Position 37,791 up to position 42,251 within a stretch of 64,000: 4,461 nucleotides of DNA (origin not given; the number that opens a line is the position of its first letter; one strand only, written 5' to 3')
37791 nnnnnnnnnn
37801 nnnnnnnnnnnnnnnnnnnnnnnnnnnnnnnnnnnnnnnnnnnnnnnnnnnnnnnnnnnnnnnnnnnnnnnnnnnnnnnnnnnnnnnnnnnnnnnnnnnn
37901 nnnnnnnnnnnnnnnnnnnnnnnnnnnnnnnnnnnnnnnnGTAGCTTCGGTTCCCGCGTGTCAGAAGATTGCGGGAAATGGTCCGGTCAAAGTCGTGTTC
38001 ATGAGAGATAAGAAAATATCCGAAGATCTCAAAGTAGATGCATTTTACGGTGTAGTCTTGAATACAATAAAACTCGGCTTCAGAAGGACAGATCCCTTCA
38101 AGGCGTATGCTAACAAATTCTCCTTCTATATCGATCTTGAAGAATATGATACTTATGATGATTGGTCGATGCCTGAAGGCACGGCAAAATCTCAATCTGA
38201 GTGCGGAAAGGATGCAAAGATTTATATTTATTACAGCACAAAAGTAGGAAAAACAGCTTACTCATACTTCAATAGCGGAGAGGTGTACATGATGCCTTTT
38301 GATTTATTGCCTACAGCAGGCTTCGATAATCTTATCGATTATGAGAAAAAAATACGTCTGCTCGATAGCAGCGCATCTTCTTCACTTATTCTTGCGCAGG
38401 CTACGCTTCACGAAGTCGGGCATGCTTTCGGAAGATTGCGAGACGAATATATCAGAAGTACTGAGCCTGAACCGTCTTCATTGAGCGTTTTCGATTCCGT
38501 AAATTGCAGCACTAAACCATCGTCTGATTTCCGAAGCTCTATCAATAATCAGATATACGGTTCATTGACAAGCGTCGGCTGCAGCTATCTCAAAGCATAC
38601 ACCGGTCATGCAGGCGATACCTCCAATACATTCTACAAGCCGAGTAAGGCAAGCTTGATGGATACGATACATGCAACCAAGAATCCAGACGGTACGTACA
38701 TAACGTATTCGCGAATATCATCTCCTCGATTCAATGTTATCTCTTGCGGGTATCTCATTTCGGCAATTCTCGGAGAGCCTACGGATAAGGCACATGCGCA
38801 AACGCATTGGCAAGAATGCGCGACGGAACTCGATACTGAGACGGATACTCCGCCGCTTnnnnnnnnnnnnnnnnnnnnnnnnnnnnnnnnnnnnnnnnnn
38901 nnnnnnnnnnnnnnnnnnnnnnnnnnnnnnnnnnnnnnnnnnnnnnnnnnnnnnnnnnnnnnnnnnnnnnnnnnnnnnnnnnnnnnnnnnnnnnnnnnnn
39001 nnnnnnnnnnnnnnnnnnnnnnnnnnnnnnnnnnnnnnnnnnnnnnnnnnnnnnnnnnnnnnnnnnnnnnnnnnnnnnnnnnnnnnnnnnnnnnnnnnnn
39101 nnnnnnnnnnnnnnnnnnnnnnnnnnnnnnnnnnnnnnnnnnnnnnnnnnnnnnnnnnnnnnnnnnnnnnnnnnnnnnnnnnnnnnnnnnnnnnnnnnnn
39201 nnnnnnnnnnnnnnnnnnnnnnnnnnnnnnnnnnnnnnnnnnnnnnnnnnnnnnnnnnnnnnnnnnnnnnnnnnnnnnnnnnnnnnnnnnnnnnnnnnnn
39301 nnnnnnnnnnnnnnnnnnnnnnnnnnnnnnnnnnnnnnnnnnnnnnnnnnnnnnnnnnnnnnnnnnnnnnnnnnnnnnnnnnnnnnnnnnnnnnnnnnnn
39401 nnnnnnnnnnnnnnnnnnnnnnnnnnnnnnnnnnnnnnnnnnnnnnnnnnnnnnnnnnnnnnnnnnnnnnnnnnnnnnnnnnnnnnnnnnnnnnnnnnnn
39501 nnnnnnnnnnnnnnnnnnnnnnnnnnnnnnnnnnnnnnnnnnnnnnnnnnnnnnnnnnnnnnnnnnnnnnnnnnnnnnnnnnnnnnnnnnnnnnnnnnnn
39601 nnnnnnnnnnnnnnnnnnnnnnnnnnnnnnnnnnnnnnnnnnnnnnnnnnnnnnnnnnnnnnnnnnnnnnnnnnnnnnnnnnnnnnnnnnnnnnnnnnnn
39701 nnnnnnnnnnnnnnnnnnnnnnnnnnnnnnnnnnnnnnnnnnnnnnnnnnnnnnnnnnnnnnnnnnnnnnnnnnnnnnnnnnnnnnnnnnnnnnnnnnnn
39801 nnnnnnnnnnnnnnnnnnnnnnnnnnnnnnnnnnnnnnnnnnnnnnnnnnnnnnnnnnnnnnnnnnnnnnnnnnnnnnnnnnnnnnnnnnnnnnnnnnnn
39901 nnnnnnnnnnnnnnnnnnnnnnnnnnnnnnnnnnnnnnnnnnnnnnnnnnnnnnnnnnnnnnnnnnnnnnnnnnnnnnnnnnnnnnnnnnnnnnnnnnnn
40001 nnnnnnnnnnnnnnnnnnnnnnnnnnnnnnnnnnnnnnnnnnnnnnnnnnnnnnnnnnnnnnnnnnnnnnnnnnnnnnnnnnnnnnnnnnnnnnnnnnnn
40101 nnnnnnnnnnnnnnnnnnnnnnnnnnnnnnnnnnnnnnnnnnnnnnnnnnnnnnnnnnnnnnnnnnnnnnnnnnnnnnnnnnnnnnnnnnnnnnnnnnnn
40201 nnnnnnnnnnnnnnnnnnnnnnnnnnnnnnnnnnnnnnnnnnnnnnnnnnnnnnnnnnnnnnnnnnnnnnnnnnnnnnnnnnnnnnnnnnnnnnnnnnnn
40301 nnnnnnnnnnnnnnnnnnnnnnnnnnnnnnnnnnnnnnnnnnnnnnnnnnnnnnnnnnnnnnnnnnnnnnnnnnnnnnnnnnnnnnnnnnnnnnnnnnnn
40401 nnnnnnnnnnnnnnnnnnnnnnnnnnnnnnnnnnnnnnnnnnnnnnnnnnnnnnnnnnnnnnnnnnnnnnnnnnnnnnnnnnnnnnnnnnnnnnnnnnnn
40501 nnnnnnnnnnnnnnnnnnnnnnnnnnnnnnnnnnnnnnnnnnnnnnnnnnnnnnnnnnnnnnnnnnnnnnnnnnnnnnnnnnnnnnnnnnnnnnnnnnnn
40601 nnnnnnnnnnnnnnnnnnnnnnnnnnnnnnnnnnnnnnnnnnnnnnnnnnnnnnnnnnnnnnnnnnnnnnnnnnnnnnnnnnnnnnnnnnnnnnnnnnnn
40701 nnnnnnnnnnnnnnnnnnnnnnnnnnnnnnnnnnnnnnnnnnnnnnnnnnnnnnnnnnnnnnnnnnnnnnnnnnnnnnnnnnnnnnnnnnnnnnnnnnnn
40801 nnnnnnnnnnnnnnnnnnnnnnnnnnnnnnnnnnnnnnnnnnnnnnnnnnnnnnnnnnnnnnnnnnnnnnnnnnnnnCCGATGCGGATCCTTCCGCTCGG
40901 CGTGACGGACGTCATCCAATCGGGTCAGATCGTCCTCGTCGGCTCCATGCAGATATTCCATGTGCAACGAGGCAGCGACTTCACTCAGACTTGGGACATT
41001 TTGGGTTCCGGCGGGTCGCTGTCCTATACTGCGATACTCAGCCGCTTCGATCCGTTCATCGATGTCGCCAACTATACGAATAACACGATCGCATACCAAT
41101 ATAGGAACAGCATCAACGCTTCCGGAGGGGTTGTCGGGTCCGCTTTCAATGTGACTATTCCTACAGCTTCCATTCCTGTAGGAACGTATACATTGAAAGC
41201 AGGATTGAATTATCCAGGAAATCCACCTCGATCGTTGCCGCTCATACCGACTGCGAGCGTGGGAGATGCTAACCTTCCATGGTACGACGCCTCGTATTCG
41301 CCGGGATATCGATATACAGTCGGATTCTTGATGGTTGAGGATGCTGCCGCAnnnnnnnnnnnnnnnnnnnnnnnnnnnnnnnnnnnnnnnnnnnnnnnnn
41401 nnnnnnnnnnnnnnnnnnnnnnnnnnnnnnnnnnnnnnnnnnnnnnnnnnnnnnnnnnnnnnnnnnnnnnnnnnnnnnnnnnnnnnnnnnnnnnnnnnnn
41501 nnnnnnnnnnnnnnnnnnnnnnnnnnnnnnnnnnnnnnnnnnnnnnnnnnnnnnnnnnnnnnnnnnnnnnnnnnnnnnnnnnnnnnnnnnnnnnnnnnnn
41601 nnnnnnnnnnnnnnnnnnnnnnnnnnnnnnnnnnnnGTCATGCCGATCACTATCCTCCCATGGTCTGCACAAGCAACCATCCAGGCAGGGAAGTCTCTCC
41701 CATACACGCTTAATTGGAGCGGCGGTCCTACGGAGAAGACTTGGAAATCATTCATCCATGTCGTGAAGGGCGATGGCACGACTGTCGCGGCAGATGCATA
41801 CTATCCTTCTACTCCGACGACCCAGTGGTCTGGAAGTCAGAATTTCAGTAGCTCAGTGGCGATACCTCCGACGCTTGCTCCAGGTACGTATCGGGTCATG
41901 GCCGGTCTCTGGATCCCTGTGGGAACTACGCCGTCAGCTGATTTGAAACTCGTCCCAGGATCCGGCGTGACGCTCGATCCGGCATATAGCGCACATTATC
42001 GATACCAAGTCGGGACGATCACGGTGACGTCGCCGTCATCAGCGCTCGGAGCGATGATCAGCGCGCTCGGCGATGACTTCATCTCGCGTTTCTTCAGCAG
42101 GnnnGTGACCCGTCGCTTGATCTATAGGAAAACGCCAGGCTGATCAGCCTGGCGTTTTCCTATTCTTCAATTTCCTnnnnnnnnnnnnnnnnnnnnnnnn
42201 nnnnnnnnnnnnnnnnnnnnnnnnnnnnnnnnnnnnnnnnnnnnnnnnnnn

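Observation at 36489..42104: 1871-aa modular surface protein with an M64-like HExxH...DEY metallopeptidase core between IPT/TIG repeat arrays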

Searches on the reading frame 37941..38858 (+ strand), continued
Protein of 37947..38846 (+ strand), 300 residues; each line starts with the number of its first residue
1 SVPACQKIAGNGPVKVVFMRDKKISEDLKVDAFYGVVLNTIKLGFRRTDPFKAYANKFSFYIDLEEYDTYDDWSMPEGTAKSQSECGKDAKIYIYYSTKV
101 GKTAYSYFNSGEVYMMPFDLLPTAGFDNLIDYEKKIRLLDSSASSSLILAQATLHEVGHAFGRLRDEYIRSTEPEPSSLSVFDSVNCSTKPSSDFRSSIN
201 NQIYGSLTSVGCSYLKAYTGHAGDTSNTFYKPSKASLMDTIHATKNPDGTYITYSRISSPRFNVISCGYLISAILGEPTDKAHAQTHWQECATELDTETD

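Call 42: find_related_loci(query=A1, collection=genome_contigs, flank=6000)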
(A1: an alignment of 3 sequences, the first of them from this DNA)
Query A1 (300 aa) in genome_contigs; peptide patterns used: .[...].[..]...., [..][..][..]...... (x = any residue, [..] = any of these).
244 stretches matched a pattern; 14 encode a relative of the query (tblastn E <= 1e-3); 14 distinct loci.
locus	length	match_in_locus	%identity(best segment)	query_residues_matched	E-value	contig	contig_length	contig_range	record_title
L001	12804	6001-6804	34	5-288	4e-48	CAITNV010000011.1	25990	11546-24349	MAG: Candidatus Taylorbacteria bacterium isolate Umea_bin-01178 genome assembly, contig: bin-01178:11/62, whole genome s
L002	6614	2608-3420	33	5-298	4e-42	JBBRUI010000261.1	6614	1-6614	MAG: Bacteroidota bacterium isolate La3_concoct.179 La3_concoct.179_K_1460746_L_6614_cov_10.0000, whole genome shotgun s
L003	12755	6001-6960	31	1-297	2e-41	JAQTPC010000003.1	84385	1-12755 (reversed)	MAG: Candidatus Paceibacterota bacterium isolate STB_107 NODE_589_length_84385_cov_4.171533_Sandtown_B, whole genome sho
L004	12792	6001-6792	33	1-288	5e-40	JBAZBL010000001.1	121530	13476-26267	MAG: Candidatus Paceibacterota bacterium isolate SO_2017_GW1_111 NODE_1064_length_121530_cov_1.536428_OW334_2017, whole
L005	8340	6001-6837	34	1-297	1e-39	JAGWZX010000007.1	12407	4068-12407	MAG: Patescibacteria group bacterium isolate REEB63 contig-150_6518, whole genome shotgun sequence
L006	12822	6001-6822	31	1-288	2e-34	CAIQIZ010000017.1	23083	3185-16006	uncultured bacterium isolate AM-2014_bin-3837 genome assembly, contig: bin-3837:17/31, whole genome shotgun sequence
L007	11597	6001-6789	31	10-294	5e-31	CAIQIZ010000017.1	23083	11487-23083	uncultured bacterium isolate AM-2014_bin-3837 genome assembly, contig: bin-3837:17/31, whole genome shotgun sequence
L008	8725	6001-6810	30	5-297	1e-28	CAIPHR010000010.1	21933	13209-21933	uncultured bacterium isolate MJ-2014_bin-1666 genome assembly, contig: bin-1666:10/95, whole genome shotgun sequence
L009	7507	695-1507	34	1-291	6e-36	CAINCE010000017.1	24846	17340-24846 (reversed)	uncultured bacterium isolate KR5_bin-306 genome assembly, contig: bin-306:17/77, whole genome shotgun sequence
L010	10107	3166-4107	27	1-297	1e-26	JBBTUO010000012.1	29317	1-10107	MAG: Patescibacteria group bacterium isolate H41-bin128_1 H41_bin128_1_000000000012, whole genome shotgun sequence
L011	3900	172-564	39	154-293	5e-26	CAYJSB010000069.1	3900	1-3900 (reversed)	MAG TPA_asm: uncultured Candidatus Saccharibacteria bacterium isolate ERP125453_co1_310 genome assembly, contig: NODE_32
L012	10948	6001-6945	25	1-297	1e-22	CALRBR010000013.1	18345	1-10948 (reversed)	MAG: Candidatus Taylorbacteria bacterium isolate AH-24oct19-230 genome assembly, contig: AH-24oct19-C6785, whole genome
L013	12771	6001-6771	26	16-297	1e-13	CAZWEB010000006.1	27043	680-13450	MAG TPA_asm: Candidatus Woesearchaeota archaeon isolate SRP178699_co1_446 genome assembly, contig: NODE_1963_length_2704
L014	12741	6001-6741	24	43-300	3e-11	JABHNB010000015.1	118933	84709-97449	MAG: archaeon isolate SI037S2_bin81 k141_502233, whole genome shotgun sequence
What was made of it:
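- Related loci are mostly Patescibacteria, plus two DPANN-type archaea (call 42).
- Tried and rejected: The 3-sequence alignment worked but uses patterns biased towards close relatives, so the taxonomic spread (call 42) is a lower bound and may be skewed.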

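Call 44: find_encoding_contigs(protein=P0003, flank=3000, max_places=4)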
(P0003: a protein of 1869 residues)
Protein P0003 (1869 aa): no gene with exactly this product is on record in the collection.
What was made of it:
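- Tried and rejected: find_encoding_contigs found no record for P0003 (call 44).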

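Call 62: find_homologous_proteins(query=A2, max_evalue=0.00001)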
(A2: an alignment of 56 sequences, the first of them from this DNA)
Query A2 (56 sequences) (306 aa, profile of the alignment): 3 proteins with E <= 0.00001 among 7019 candidates.
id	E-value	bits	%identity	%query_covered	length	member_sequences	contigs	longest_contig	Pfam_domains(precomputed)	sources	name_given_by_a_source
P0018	1.8e-68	249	33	98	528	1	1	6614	-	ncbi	-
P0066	6.7e-61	224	30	98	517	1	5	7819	-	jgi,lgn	jgi:hypothetical protein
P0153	2.2e-37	147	35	55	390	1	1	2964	-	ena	-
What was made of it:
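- Tried and rejected: 3 hits with the 56-sequence profile (call 62).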

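Call 63: list_cluster_members(proteins=[P0044, P0076, P0043, P0046, P0004, P0008, P0022, P0083, P0017, P0096])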
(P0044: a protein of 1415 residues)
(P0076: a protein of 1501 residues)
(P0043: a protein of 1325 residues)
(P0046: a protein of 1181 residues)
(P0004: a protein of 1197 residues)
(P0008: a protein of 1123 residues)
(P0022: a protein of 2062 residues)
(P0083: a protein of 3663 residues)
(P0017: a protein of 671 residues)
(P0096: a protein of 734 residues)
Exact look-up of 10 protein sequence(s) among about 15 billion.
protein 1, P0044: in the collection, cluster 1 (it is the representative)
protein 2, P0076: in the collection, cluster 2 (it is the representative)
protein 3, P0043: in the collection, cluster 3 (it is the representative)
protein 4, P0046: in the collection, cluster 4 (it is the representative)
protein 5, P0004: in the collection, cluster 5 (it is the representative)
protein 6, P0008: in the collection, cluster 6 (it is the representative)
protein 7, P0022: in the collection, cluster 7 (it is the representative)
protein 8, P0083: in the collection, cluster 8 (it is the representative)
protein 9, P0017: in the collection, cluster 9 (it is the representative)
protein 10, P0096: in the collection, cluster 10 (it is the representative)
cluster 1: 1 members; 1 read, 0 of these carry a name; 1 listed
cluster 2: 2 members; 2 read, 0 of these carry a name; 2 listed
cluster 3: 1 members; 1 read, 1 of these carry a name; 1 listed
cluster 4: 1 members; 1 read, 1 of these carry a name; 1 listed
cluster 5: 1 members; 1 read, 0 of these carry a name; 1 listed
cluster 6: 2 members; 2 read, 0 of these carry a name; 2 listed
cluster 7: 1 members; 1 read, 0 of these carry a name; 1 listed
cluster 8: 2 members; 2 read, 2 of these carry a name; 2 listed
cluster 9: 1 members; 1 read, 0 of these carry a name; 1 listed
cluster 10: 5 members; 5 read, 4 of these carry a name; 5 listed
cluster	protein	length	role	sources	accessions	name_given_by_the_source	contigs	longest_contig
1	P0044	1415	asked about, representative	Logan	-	-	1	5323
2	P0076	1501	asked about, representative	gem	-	-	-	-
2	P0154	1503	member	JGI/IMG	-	-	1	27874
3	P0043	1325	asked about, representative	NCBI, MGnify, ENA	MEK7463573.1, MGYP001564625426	MAG: IPT/TIG domain-containing protein [Patescibacteria group bacterium] | CR=1 FL=1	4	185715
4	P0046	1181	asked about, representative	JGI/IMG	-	hypothetical protein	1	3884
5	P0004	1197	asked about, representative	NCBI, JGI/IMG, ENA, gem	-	-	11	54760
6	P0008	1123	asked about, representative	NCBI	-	-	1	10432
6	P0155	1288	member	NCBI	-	-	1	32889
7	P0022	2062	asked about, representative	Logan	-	-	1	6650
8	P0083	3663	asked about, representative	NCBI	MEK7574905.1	MAG: MBG domain-containing protein [Patescibacteria group bacterium]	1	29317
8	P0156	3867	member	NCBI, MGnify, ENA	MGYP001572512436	CR=1 FL=1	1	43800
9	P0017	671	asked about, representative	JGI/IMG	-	-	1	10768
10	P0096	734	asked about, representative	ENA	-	-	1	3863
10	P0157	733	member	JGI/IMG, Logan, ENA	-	hypothetical protein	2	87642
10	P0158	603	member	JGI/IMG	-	hypothetical protein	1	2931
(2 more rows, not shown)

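Call 71: search_protein_families(library=pfam, alignment_id=A2, max_evalue=0.00001)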
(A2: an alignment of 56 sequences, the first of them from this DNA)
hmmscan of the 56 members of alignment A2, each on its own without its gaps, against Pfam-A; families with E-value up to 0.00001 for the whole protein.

A. member 1, seq(306 aa): 0 families

B. families by the number of members that match (of 56 scanned): 1 family
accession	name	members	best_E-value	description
PF09471.16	Peptidase_M64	8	1.7e-08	IgA Peptidase M64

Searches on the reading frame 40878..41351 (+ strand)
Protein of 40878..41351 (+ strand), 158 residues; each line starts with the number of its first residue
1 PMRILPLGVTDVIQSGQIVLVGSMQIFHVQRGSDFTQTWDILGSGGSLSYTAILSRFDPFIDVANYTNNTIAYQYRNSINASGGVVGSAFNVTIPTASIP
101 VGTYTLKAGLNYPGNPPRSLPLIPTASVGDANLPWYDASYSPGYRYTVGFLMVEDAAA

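Call 8: search_protein_families(library=pfam, proteins=[window:40878-41351:+], max_evalue=10)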
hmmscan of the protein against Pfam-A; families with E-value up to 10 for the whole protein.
seq(158 aa): 1 family
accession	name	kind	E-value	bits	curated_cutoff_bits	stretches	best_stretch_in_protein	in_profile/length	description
PF05737.18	Collagen_bind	-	0.089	13.4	27.5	1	9-34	36-61/131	Collagen binding domain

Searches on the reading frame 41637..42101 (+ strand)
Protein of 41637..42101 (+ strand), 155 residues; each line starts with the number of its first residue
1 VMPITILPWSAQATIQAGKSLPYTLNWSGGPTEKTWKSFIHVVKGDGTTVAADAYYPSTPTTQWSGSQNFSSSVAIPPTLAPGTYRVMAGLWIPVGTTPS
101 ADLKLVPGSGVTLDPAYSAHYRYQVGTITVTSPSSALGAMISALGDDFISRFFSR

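Call 8: search_protein_families(library=pfam, proteins=[window:41637-42101:+], max_evalue=10)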
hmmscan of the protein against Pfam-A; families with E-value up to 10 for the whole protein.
seq(155 aa): 0 families

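Call 54: find_homologous_proteins(query=window:41637-42101:+, max_evalue=0.01)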
Query seq(155 aa): 106 candidates shared short words with the query, none scored E <= 0.01.
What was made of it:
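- Tried and rejected: 0 hits with C-terminal domain B (call 54).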

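Call 60: search_solved_structures(query=A4, max_evalue=5)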
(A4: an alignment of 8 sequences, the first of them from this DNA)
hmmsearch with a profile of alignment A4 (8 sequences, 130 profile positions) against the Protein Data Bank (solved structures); distinct sequences matched with E-value up to 5: 7.
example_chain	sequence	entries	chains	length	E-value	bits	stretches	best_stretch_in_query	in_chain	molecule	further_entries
8xgl_A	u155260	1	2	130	0.066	16.3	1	6-91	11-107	Necrosis-inducing secreted protein 1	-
8vdk_A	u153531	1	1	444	0.2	14.7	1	4-87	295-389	Serine-aspartate repeat-containing protein D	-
10ps_A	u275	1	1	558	0.22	14.6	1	4-87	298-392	Serine-aspartate repeat-containing protein D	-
4jdz_B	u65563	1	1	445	0.68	13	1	6-49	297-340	Ser-Asp rich fibrinogen/bone sialoprotein-binding protein SdrD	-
4jdz_A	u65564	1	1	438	0.71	12.9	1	6-49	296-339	Ser-Asp rich fibrinogen/bone sialoprotein-binding protein SdrD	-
8dky_A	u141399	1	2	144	2.1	11.4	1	71-100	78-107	ABC transporter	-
6o14_A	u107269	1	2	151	2.3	11.3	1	71-100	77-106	ABC transporter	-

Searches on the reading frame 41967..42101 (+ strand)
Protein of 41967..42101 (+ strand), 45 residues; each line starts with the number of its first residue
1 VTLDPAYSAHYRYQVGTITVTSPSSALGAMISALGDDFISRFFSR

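Call 52: search_protein_families(library=ncbifam, proteins=[window:41967-42101:+], max_evalue=10)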
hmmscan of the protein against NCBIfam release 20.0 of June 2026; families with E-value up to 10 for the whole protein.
seq(45 aa): 0 families
